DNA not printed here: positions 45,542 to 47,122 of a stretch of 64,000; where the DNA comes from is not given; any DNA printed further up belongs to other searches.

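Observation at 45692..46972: HisRS-like protein with the catalytic signatures erased but the anticodon-binding domain retained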

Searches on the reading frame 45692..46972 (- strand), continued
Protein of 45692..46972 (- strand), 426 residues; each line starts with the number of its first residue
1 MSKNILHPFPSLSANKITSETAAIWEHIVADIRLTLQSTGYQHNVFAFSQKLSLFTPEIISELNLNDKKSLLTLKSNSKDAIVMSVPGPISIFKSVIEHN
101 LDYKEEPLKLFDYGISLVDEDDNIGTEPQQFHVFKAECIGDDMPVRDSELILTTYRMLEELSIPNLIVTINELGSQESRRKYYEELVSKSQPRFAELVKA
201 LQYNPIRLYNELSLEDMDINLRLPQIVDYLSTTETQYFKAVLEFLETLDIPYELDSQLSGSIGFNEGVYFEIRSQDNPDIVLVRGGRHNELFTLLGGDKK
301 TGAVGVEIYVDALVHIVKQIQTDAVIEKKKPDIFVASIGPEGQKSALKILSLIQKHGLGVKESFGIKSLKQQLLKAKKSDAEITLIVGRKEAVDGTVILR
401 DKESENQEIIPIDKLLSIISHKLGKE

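Call 49: search_protein_families(library=ncbifam, proteins=[P0039, P0041, P0040, L034:9776-11089:+, L037:2412-3614:+, L038:9575-10876:+, L040:9644-10816:+, P0055, P0031], max_evalue=0.00001)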
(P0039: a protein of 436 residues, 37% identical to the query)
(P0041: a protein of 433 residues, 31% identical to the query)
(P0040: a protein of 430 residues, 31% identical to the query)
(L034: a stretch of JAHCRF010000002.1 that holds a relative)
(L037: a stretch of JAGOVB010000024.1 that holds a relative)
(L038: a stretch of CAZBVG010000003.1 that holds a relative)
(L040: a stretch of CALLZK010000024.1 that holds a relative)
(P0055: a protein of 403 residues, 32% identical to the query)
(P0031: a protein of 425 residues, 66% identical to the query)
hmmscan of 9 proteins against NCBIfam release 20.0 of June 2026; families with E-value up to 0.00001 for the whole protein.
P0039 (436 aa): 7 families
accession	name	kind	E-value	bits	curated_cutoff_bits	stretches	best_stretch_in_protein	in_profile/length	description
TIGR00442.1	hisS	equivalog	3.8e-52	177.7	286.75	1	13-415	7-405/406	histidine--tRNA ligase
TIGR00443.1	hisZ_biosyn_reg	equivalog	3.3e-14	52.7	271.65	1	14-322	2-312/314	ATP phosphoribosyltransferase regulatory subunit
NF009085.0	PRK12420.1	equivalog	1.1e-12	48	540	1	227-416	238-419/426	histidine--tRNA ligase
NF008941.0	PRK12292.2-4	equivalog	1.2e-09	37.6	447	0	228-368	239-364/393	ATP phosphoribosyltransferase regulatory subunit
NF008940.0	PRK12292.2-3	equivalog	4.4e-09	35.6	450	1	227-389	230-389/404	ATP phosphoribosyltransferase regulatory subunit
NF008942.0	PRK12292.2-5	equivalog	7.6e-09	34.7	643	1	231-416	246-420/434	ATP phosphoribosyltransferase regulatory subunit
TIGR00418.1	thrS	equivalog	2.2e-06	26.9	383.65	1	338-423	476-561/565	threonine--tRNA ligase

P0041 (433 aa): 22 families
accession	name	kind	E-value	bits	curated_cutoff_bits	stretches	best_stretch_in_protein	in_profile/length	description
TIGR00442.1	hisS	equivalog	9.1e-138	459.6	286.75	1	10-419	1-405/406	histidine--tRNA ligase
TIGR00443.1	hisZ_biosyn_reg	equivalog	1.5e-45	155.7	271.65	1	16-326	1-313/314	ATP phosphoribosyltransferase regulatory subunit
NF009085.0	PRK12420.1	equivalog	5.4e-36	124.8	540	2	241-424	246-423/426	histidine--tRNA ligase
NF008941.0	PRK12292.2-4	equivalog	1.7e-33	116.1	447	1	9-331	7-330/393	ATP phosphoribosyltransferase regulatory subunit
NF008953.0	PRK12295.1-6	equivalog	9.6e-31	107.1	384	2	39-223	25-200/384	ATP phosphoribosyltransferase regulatory subunit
NF008940.0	PRK12292.2-3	equivalog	7.4e-30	104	450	1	10-364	4-358/404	ATP phosphoribosyltransferase regulatory subunit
NF008942.0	PRK12292.2-5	equivalog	5.4e-29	101.1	643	1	6-423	6-423/434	ATP phosphoribosyltransferase regulatory subunit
NF008936.0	PRK12292.1-3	equivalog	1.9e-26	92.9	492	1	10-399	6-395/406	ATP phosphoribosyltransferase regulatory subunit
NF008945.0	PRK12292.3-3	equivalog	6.6e-18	65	409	1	12-352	3-331/368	ATP phosphoribosyltransferase regulatory subunit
NF008950.0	PRK12295.1-3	equivalog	1.6e-16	60.6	492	1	32-173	19-152/387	ATP phosphoribosyltransferase regulatory subunit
NF008951.0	PRK12295.1-4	equivalog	1.2e-15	57.3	364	2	40-168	20-141/374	ATP phosphoribosyltransferase regulatory subunit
NF008943.0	PRK12292.3-1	equivalog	1.2e-13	50.9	690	1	11-164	26-171/403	ATP phosphoribosyltransferase regulatory subunit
NF008939.0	PRK12292.2-1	equivalog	4.4e-13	48.7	335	1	9-370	3-364/391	ATP phosphoribosyltransferase regulatory subunit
NF008938.0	PRK12292.1-6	equivalog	1e-12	47.7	833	1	10-177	7-168/420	ATP phosphoribosyltransferase regulatory subunit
NF008949.0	PRK12295.1-2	equivalog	1.5e-11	44.1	420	1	36-199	18-174/379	ATP phosphoribosyltransferase regulatory subunit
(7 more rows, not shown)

P0040 (430 aa): 23 families
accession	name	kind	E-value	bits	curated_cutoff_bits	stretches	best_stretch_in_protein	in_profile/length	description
TIGR00442.1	hisS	equivalog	2.9e-138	461.2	286.75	1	10-416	1-405/406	histidine--tRNA ligase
TIGR00443.1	hisZ_biosyn_reg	equivalog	8.3e-45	153.2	271.65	1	17-323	2-313/314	ATP phosphoribosyltransferase regulatory subunit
NF009085.0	PRK12420.1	equivalog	1.1e-39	136.9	540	2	237-419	242-421/426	histidine--tRNA ligase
NF008941.0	PRK12292.2-4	equivalog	3.5e-35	121.7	447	1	13-325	11-327/393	ATP phosphoribosyltransferase regulatory subunit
NF008953.0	PRK12295.1-6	equivalog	5.3e-31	107.9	384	2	37-212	23-189/384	ATP phosphoribosyltransferase regulatory subunit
NF008942.0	PRK12292.2-5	equivalog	5e-30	104.5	643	2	10-168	10-165/434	ATP phosphoribosyltransferase regulatory subunit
NF008940.0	PRK12292.2-3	equivalog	5.4e-28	97.9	450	1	12-350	6-347/404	ATP phosphoribosyltransferase regulatory subunit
NF008936.0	PRK12292.1-3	equivalog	1.1e-23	83.7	492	1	13-396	9-395/406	ATP phosphoribosyltransferase regulatory subunit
NF008945.0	PRK12292.3-3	equivalog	9.7e-21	74.3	409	1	31-360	22-342/368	ATP phosphoribosyltransferase regulatory subunit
NF008950.0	PRK12295.1-3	equivalog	1.6e-19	70.5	492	2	35-173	22-152/387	ATP phosphoribosyltransferase regulatory subunit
NF008951.0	PRK12295.1-4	equivalog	1e-17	64.1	364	2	262-318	313-366/374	ATP phosphoribosyltransferase regulatory subunit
NF008943.0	PRK12292.3-1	equivalog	9.9e-15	54.5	690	1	13-165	28-172/403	ATP phosphoribosyltransferase regulatory subunit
NF008939.0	PRK12292.2-1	equivalog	1.3e-13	50.5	335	1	9-366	3-363/391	ATP phosphoribosyltransferase regulatory subunit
NF008938.0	PRK12292.1-6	equivalog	2.5e-13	49.7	833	1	32-162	29-153/420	ATP phosphoribosyltransferase regulatory subunit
NF008948.0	PRK12295.1-1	equivalog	2.8e-12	46.4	622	0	257-321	308-371/376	ATP phosphoribosyltransferase regulatory subunit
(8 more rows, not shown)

L034:9776-11089:+ (438 aa): 18 families
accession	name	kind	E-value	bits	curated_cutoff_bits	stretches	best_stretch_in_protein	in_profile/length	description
TIGR00442.1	hisS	equivalog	1.8e-137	458.6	286.75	1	18-423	1-405/406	histidine--tRNA ligase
NF009085.0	PRK12420.1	equivalog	5.3e-45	154.5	540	2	242-429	239-424/426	histidine--tRNA ligase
TIGR00443.1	hisZ_biosyn_reg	equivalog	1.9e-44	152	271.65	1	25-330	2-312/314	ATP phosphoribosyltransferase regulatory subunit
NF008941.0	PRK12292.2-4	equivalog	6.8e-33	114.1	447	2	13-181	3-166/393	ATP phosphoribosyltransferase regulatory subunit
NF008942.0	PRK12292.2-5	equivalog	1.5e-29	102.9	643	2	18-180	10-169/434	ATP phosphoribosyltransferase regulatory subunit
NF008936.0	PRK12292.1-3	equivalog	5.5e-27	94.6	492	2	18-178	6-162/406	ATP phosphoribosyltransferase regulatory subunit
NF008953.0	PRK12295.1-6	equivalog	1.6e-26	93.2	384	2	50-178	28-149/384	ATP phosphoribosyltransferase regulatory subunit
NF008940.0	PRK12292.2-3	equivalog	2.6e-24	85.7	450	1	17-368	3-358/404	ATP phosphoribosyltransferase regulatory subunit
NF008951.0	PRK12295.1-4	equivalog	1.8e-19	69.9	364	2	269-328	312-368/374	ATP phosphoribosyltransferase regulatory subunit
NF008938.0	PRK12292.1-6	equivalog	2.7e-16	59.4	833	1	16-185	5-168/420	ATP phosphoribosyltransferase regulatory subunit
NF008950.0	PRK12295.1-3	equivalog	2.8e-16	59.8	492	2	262-327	310-375/387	ATP phosphoribosyltransferase regulatory subunit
NF008945.0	PRK12292.3-3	equivalog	7.5e-16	58.2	409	1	22-171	5-145/368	ATP phosphoribosyltransferase regulatory subunit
NF008948.0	PRK12295.1-1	equivalog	4.6e-15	55.6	622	1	270-331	313-373/376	ATP phosphoribosyltransferase regulatory subunit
NF008952.0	PRK12295.1-5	equivalog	6.5e-13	48.6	360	1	87-177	58-144/363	ATP phosphoribosyltransferase regulatory subunit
NF008939.0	PRK12292.2-1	equivalog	2e-11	43.3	335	1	18-336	4-328/391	ATP phosphoribosyltransferase regulatory subunit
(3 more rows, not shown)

L037:2412-3614:+ (401 aa): 4 families
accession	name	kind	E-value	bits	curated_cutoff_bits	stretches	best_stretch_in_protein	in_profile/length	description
TIGR00442.1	hisS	equivalog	5.8e-43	147.4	286.75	1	62-387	68-404/406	histidine--tRNA ligase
NF009085.0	PRK12420.1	equivalog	1.3e-09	37.9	540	1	250-395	276-425/426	histidine--tRNA ligase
TIGR00443.1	hisZ_biosyn_reg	equivalog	1.6e-09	37.3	271.65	1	72-292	68-306/314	ATP phosphoribosyltransferase regulatory subunit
NF008942.0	PRK12292.2-5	equivalog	8.1e-06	24.7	643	0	263-385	295-417/434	ATP phosphoribosyltransferase regulatory subunit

L038:9575-10876:+ (434 aa): 5 families
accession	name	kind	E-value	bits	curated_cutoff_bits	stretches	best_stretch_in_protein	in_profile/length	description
TIGR00442.1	hisS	equivalog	6.8e-43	147.2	286.75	1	85-420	66-404/406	histidine--tRNA ligase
TIGR00443.1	hisZ_biosyn_reg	equivalog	1.5e-15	57.1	271.65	1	55-320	25-305/314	ATP phosphoribosyltransferase regulatory subunit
NF008953.0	PRK12295.1-6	equivalog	3.1e-07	29.7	384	1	268-322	319-374/384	ATP phosphoribosyltransferase regulatory subunit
NF009085.0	PRK12420.1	equivalog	4.3e-07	29.6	540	1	275-421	275-418/426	histidine--tRNA ligase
NF008952.0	PRK12295.1-5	equivalog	9.3e-06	25.1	360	0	273-317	304-349/363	ATP phosphoribosyltransferase regulatory subunit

L040:9644-10816:+ (391 aa): 4 families
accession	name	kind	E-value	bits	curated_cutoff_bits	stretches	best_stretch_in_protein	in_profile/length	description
TIGR00442.1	hisS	equivalog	1.9e-37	129.2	286.75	1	105-380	124-405/406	histidine--tRNA ligase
NF009085.0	PRK12420.1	equivalog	2.7e-08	33.6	540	1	214-387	248-425/426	histidine--tRNA ligase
TIGR00443.1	hisZ_biosyn_reg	equivalog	8.7e-08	31.6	271.65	1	111-283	120-305/314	ATP phosphoribosyltransferase regulatory subunit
NF008940.0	PRK12292.2-3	equivalog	2.6e-07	29.7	450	1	76-285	93-315/404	ATP phosphoribosyltransferase regulatory subunit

P0055 (403 aa): 2 families
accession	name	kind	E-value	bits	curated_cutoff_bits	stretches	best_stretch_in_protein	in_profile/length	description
TIGR00442.1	hisS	equivalog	1.4e-40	139.5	286.75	1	107-392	123-405/406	histidine--tRNA ligase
NF009085.0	PRK12420.1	equivalog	5.8e-10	39.1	540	1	264-397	289-423/426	histidine--tRNA ligase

P0031 (425 aa): 4 families
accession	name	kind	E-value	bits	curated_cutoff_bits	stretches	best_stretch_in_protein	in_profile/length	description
TIGR00442.1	hisS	equivalog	1e-43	149.9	286.75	1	23-410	16-405/406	histidine--tRNA ligase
TIGR00443.1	hisZ_biosyn_reg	equivalog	1.7e-11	43.8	271.65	1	26-317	13-313/314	ATP phosphoribosyltransferase regulatory subunit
NF009085.0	PRK12420.1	equivalog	2.6e-09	36.9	540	1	235-415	244-423/426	histidine--tRNA ligase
NF008941.0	PRK12292.2-4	equivalog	2.9e-09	36.3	447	1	57-322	53-330/393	ATP phosphoribosyltransferase regulatory subunit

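Call 54: search_protein_representatives(alignment_id=A1)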
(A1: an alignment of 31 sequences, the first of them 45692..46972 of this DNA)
Query: 31 sequences, 427 profile positions. Proteins with E-value up to 0.001 (for the whole library): 6968; up to 1e-10: 3110; up to 1e-30: 701. The best 150 are listed.
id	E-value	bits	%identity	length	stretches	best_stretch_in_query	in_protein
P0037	2.3e-196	669.3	-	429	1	1-426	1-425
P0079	9.9e-128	443.2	-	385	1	48-426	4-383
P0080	5.6e-118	411.0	-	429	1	8-423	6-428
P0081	3.5e-114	398.5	-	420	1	8-426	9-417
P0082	1.3e-69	251.7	-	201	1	244-381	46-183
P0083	1.3e-68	248.4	-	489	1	15-425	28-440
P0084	3.7e-68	246.9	-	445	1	10-426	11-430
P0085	3.3e-67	243.7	-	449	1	4-426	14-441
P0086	6.3e-66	239.5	-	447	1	14-426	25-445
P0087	1.5e-65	238.3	-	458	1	7-426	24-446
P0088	3.7e-65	237.0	-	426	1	15-426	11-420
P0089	2.5e-64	234.2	-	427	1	15-425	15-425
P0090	2.8e-64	234.1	-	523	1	16-424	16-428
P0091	1.8e-63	231.4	-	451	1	15-426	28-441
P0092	7.5e-63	229.4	-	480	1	15-426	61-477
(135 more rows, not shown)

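Call 65: find_encoding_contigs(protein=P0049, flank=6000, max_places=1)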
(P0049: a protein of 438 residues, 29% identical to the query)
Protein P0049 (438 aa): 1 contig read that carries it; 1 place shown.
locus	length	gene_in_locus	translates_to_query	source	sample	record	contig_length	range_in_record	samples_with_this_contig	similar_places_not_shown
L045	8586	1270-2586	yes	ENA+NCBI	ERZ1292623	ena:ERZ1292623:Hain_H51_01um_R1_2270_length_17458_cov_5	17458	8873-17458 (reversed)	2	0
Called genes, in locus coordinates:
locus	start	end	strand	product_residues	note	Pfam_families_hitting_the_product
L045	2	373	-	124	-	PF01195:Pept_tRNA_hydro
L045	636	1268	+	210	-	PF10502:Peptidase_S26, PF00717:Peptidase_S24 (weak)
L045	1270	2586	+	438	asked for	PF01409:tRNA-synt_2d (weak), PF13393:tRNA-synt_His, PF00152:tRNA-synt_2 (faint), PF00587:tRNA-synt_2b, PF03129:HGTP_anticodon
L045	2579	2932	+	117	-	PF11969:DcpS_C, PF01230:HIT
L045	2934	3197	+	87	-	PF01165:Ribosomal_S21 (weak)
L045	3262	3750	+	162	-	PF09424:YqeY, PF02637:GatB_Yqey (weak)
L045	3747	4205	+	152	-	PF02130:YbeY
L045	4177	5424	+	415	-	PF11104:PilM_2 (weak), PF02491:SHS2_FTSA, PF06723:MreB_Mbl (weak), PF06277:EutA (weak), PF14450:FtsA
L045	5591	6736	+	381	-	PF00091:Tubulin, PF12327:FtsZ_C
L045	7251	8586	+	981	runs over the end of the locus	PF08471:Ribonuc_red_2_N, PF02867:Ribonuc_red_lgC, PF12637:TSCPD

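Call 66: find_encoding_contigs(protein=P0044, flank=6000, max_places=1)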
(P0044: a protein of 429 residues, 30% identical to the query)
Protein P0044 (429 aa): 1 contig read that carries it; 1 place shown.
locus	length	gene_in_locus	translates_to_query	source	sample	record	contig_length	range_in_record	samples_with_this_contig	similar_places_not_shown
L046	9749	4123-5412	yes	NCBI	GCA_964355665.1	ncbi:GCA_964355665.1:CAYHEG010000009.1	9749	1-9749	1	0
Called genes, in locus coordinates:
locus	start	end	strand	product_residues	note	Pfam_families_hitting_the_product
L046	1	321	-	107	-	?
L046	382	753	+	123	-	-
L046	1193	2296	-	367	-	PF02481:DNA_processg_A, PF17782:WHD_DprA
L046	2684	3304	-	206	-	PF01195:Pept_tRNA_hydro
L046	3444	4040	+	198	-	PF10502:Peptidase_S26, PF00717:Peptidase_S24 (weak)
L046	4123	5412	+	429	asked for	PF13393:tRNA-synt_His, PF00587:tRNA-synt_2b, PF03129:HGTP_anticodon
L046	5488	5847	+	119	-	PF11969:DcpS_C, PF01230:HIT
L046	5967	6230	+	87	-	PF01165:Ribosomal_S21 (weak)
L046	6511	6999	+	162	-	PF09424:YqeY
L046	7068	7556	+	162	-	PF02130:YbeY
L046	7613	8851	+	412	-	PF11104:PilM_2 (faint), PF02491:SHS2_FTSA, PF06723:MreB_Mbl, PF06277:EutA (weak), PF14450:FtsA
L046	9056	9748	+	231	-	?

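Call 67: find_encoding_contigs(protein=P0048, flank=6000, max_places=1)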
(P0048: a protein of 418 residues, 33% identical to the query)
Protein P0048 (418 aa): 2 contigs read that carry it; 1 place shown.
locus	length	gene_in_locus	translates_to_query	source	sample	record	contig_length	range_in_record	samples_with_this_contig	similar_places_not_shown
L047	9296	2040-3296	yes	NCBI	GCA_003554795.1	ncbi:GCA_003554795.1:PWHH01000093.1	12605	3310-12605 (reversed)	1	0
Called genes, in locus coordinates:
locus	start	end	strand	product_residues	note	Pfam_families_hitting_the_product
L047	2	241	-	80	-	?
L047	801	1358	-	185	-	PF01195:Pept_tRNA_hydro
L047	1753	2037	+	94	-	PF10502:Peptidase_S26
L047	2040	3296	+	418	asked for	PF13393:tRNA-synt_His, PF00587:tRNA-synt_2b, PF03129:HGTP_anticodon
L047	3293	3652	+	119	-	PF11969:DcpS_C, PF01230:HIT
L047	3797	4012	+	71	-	PF01165:Ribosomal_S21 (weak)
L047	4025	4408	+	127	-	PF02130:YbeY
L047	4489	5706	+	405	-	PF11104:PilM_2 (faint), PF02491:SHS2_FTSA, PF06277:EutA (weak), PF06723:MreB_Mbl, PF14450:FtsA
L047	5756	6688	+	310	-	PF00091:Tubulin, PF12327:FtsZ_C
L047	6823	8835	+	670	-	PF03477:ATP-cone, PF13597:NRDD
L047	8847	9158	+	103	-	PF13597:NRDD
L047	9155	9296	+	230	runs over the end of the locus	PF13353:Fer4_12, PF04055:Radical_SAM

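Call 68: find_encoding_contigs(protein=P0059, flank=6000, max_places=1)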
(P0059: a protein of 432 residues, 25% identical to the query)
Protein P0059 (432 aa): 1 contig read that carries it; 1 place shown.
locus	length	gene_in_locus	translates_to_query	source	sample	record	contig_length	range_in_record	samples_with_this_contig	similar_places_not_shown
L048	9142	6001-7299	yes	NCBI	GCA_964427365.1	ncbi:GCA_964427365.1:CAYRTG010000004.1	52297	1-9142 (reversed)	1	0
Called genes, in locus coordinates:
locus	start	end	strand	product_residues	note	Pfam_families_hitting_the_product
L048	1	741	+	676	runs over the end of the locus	PF22019:GlgB_N (weak), PF02922:CBM_48, PF00128:Alpha-amylase, PF02806:Alpha-amylase_C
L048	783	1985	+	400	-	PF00483:NTP_transferase, PF12804:NTP_transf_3 (weak), PF25084:LbH_EIF2B, PF00132:Hexapep (faint), PF24894:Hexapep_GlmU, PF25087:GMPPB_C, PF25247:LbH_GLGC (faint)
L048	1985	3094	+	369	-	PF00483:NTP_transferase, PF24894:Hexapep_GlmU, PF25247:LbH_GLGC (faint), PF25084:LbH_EIF2B, PF25087:GMPPB_C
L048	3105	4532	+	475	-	PF08323:Glyco_transf_5, PF00534:Glycos_transf_1, PF13692:Glyco_trans_1_4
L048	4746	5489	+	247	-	PF00142:Fer4_NifH (weak), PF01656:CbiA, PF02374:ArsA_ATPase (faint), PF06564:CBP_BcsQ (weak), PF09140:MipZ, PF10609:ParA, PF13614:AAA_31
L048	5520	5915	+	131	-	PF02142:MGS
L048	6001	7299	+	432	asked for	PF13393:tRNA-synt_His, PF00152:tRNA-synt_2 (faint), PF00587:tRNA-synt_2b, PF03129:HGTP_anticodon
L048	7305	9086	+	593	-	PF01336:tRNA_anti-codon, PF00152:tRNA-synt_2, PF01409:tRNA-synt_2d (faint), PF02938:GAD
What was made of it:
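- Tried and rejected: Shared assembly: none of the four canonical hits looked up at the end comes from an assembly that also carries a degenerate copy (calls 65-68).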
